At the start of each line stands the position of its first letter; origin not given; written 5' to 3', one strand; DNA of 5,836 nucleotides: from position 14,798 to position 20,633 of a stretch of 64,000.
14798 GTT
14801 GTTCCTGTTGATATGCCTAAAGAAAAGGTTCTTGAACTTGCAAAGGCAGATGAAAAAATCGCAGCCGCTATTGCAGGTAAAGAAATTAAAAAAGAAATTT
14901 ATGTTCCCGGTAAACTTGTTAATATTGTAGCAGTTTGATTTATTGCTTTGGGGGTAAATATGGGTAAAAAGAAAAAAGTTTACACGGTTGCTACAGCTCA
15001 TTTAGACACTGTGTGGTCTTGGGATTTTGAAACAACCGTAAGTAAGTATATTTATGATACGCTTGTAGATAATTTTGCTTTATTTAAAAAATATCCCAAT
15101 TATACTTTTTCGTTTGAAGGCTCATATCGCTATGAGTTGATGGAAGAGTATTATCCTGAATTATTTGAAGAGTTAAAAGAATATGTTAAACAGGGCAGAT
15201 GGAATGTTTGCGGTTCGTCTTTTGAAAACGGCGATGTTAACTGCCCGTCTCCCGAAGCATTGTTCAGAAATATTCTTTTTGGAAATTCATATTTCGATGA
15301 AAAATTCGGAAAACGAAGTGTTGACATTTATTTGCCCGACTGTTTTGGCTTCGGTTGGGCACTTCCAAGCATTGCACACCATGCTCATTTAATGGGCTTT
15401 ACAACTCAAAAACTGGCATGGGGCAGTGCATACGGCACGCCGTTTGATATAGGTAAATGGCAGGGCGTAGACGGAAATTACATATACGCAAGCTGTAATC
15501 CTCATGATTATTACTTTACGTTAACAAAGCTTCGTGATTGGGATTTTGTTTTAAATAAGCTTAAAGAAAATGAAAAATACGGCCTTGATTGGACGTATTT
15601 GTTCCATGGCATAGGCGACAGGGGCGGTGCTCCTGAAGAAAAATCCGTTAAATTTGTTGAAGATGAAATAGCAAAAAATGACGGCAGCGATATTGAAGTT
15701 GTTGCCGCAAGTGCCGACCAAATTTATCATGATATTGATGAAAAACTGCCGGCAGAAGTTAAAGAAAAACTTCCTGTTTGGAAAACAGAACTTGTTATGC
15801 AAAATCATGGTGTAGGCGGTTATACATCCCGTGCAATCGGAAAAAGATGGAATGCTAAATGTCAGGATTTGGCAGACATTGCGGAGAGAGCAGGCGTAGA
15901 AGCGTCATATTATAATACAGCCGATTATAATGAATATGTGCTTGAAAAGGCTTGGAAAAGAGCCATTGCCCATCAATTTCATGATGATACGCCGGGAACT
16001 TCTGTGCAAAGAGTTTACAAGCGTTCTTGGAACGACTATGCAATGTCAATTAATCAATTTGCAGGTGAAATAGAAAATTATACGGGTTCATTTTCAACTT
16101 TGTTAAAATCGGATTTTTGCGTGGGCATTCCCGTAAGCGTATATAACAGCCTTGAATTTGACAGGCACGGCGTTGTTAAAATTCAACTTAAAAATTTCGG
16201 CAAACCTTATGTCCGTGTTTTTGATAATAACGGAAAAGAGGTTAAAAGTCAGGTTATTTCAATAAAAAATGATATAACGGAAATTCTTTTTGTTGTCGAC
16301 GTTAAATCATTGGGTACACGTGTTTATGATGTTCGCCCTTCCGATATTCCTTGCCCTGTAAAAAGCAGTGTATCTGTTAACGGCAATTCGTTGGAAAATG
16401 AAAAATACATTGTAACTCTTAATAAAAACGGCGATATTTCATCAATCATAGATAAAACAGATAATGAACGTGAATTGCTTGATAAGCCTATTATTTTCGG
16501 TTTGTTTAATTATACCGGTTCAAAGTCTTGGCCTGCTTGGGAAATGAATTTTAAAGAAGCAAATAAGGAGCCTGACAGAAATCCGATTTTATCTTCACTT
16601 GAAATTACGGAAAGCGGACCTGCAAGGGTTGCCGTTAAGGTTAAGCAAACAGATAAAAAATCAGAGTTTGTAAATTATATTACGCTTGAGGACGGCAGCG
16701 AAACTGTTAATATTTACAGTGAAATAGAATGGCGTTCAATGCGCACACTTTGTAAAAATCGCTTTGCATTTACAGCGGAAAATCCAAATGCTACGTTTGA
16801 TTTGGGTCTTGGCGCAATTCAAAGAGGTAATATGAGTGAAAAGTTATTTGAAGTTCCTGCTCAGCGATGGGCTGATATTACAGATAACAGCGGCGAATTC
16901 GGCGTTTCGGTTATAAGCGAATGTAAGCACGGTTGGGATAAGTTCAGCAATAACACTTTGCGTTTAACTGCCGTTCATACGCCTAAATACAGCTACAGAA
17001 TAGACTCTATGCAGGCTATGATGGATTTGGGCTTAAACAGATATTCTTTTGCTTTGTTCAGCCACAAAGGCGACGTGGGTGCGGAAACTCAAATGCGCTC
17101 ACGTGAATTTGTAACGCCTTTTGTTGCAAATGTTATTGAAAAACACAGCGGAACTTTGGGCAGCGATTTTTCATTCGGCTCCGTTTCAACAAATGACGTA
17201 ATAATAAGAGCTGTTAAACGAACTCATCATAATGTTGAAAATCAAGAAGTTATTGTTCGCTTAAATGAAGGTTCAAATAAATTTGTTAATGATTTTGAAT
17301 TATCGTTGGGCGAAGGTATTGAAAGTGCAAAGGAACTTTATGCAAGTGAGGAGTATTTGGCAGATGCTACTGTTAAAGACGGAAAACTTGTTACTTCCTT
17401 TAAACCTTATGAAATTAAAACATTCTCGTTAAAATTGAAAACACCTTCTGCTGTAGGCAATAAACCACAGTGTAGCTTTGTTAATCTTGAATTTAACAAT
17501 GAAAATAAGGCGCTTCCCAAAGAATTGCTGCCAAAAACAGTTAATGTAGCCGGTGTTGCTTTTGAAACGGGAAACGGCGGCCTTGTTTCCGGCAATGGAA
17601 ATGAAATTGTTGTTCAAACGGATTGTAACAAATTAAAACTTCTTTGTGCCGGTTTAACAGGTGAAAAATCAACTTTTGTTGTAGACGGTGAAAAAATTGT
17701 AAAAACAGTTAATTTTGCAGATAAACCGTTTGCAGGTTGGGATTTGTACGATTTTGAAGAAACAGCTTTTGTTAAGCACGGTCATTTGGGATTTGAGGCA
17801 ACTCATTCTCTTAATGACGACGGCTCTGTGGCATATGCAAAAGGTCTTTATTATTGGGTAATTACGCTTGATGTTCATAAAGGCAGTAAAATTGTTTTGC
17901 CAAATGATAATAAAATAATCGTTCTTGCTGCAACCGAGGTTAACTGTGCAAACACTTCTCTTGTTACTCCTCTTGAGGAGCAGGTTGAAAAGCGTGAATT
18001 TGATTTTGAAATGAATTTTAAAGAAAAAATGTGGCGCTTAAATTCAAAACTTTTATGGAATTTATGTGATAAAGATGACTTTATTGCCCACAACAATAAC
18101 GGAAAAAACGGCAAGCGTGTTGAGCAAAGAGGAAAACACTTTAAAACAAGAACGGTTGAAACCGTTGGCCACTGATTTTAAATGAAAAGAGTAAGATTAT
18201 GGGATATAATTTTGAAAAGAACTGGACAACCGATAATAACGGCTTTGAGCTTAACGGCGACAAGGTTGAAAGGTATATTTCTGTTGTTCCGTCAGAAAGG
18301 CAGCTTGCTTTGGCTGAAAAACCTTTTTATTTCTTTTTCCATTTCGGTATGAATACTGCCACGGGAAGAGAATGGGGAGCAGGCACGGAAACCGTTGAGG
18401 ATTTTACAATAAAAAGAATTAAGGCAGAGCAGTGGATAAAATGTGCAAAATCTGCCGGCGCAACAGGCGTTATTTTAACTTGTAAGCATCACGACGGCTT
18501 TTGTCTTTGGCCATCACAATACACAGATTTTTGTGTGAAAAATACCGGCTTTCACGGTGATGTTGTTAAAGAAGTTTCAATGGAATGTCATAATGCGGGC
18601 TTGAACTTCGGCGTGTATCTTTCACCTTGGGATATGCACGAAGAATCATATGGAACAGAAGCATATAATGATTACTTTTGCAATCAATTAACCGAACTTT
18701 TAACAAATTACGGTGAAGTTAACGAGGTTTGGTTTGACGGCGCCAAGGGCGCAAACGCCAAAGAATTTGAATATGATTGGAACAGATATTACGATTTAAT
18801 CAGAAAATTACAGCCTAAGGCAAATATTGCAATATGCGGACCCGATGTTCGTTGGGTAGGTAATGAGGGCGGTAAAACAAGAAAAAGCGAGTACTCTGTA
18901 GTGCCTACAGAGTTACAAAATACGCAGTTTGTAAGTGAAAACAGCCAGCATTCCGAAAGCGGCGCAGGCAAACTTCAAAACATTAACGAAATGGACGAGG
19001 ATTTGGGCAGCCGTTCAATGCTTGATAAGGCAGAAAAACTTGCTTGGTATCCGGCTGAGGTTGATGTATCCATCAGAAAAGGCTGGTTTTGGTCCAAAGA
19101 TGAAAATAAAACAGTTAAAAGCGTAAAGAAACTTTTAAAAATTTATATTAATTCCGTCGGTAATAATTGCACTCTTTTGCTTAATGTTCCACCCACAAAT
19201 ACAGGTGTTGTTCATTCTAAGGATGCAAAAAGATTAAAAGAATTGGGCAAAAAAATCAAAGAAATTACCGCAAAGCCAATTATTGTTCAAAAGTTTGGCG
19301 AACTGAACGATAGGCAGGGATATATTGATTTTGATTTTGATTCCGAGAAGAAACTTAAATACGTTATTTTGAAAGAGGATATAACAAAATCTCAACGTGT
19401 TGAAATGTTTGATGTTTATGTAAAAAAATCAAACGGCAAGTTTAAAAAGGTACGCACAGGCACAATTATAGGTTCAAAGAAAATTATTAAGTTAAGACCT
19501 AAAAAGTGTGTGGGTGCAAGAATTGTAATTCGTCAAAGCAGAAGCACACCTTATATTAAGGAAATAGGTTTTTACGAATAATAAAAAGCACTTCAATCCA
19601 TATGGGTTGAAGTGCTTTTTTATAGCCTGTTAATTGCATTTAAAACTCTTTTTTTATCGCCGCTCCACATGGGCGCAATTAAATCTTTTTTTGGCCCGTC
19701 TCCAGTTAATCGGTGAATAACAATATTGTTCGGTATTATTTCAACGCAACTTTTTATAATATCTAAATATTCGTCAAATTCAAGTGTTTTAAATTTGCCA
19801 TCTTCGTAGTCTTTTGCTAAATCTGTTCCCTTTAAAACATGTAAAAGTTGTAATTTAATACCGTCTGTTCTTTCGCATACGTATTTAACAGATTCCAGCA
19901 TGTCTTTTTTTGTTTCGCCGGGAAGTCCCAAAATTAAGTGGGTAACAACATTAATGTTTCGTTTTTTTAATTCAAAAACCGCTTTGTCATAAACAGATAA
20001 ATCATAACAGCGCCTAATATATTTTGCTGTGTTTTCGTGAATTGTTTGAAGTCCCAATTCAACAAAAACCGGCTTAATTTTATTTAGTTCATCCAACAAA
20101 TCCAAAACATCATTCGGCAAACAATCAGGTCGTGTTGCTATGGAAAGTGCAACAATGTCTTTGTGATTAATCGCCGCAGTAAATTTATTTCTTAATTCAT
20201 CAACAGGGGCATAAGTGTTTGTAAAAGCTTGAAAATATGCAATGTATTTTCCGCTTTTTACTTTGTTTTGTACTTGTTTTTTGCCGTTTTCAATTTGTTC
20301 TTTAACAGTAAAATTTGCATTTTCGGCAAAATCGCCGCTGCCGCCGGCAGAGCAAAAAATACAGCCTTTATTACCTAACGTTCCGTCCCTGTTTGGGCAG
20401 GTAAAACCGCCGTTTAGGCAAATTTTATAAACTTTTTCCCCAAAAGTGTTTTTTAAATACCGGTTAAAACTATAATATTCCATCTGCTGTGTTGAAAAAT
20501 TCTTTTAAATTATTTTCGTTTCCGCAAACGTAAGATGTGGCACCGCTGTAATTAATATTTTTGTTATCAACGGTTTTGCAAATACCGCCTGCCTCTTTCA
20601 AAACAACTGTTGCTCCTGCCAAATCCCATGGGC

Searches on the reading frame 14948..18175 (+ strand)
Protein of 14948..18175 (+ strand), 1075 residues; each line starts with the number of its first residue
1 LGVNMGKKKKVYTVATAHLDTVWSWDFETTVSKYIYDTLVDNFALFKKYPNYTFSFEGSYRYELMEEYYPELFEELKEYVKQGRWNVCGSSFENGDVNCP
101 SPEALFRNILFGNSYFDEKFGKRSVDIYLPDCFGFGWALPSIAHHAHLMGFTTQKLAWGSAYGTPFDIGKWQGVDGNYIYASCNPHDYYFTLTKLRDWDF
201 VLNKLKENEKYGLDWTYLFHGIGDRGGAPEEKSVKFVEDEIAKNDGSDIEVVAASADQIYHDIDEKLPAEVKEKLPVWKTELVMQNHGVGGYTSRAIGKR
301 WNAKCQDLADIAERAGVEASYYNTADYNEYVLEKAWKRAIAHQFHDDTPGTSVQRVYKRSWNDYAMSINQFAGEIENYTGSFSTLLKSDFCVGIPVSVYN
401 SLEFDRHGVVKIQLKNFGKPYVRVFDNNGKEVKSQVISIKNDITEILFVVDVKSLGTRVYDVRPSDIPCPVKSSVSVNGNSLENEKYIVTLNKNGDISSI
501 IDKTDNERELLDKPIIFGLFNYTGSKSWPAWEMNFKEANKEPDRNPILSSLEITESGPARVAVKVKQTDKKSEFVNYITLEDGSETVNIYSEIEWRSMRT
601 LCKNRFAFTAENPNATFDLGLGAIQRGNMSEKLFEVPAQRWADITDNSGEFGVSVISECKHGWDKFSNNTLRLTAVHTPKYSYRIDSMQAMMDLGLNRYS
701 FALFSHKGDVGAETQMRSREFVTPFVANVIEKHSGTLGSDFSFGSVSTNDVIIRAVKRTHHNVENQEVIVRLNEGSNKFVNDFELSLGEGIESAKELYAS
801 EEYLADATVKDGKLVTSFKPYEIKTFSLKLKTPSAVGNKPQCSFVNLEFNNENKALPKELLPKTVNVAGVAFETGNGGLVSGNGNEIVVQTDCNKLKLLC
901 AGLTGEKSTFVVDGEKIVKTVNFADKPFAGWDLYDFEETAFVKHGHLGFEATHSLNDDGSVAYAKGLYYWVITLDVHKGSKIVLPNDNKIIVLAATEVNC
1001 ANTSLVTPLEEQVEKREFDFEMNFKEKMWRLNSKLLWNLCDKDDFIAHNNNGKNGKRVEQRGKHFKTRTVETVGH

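Call 20: search_protein_families(library=pfam, proteins=[window:14948-18175:+], max_evalue=0.00001)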
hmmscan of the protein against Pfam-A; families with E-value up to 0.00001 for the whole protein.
window:14948-18175:+ (1075 aa): 4 families
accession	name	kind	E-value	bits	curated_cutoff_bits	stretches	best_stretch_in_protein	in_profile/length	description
PF01074.27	Glyco_hydro_38N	-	8.2e-41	140.6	25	1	10-279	1-270/270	Glycosyl hydrolases family 38 N-terminal domain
PF07748.19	Glyco_hydro_38C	-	7e-30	105.3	25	1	482-680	1-201/206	Glycosyl hydrolases family 38 C-terminal domain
PF09261.16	Alpha-mann_mid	-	1.7e-11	44.5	31.1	1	290-371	5-85/96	Alpha mannosidase middle domain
PF17677.7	Glyco_hydro38C2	-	2.7e-08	34.2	22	1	751-826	2-72/72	Glycosyl hydrolases family 38 C-terminal beta sandwich domain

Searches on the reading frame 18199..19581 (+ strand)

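Call 44: search_protein_families(library=pfam, proteins=[window:18199-19581:+], max_evalue=0.001)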
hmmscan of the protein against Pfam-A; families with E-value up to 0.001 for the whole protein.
window:18199-19581:+ (460 aa): 1 family
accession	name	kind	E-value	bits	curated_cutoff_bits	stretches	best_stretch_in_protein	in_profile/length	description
PF01120.23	Alpha_L_fucos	-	1.1e-42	147.2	25.2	1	65-351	85-338/345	Alpha-L-fucosidase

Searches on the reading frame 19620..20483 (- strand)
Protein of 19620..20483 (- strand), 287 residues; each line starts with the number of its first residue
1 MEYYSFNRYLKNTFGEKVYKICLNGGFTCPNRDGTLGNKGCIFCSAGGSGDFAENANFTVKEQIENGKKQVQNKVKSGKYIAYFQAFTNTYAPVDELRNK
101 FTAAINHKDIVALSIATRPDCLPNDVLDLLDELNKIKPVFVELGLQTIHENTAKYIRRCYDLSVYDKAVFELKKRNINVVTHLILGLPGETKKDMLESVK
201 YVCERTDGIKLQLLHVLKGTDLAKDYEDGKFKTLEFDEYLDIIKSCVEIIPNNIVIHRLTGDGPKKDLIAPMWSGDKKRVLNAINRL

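Call 44: search_protein_families(library=pfam, proteins=[window:19620-20483:-], max_evalue=0.001)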
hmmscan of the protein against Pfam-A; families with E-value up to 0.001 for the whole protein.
window:19620-20483:- (287 aa): 2 families
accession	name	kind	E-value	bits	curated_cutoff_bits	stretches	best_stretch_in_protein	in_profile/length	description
PF16199.10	Radical_SAM_C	-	2e-28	98.8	31.9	1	207-285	2-80/85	Radical_SAM C-terminal domain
PF04055.27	Radical_SAM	-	5e-18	66.2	29.5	1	38-201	8-165/166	Radical SAM superfamily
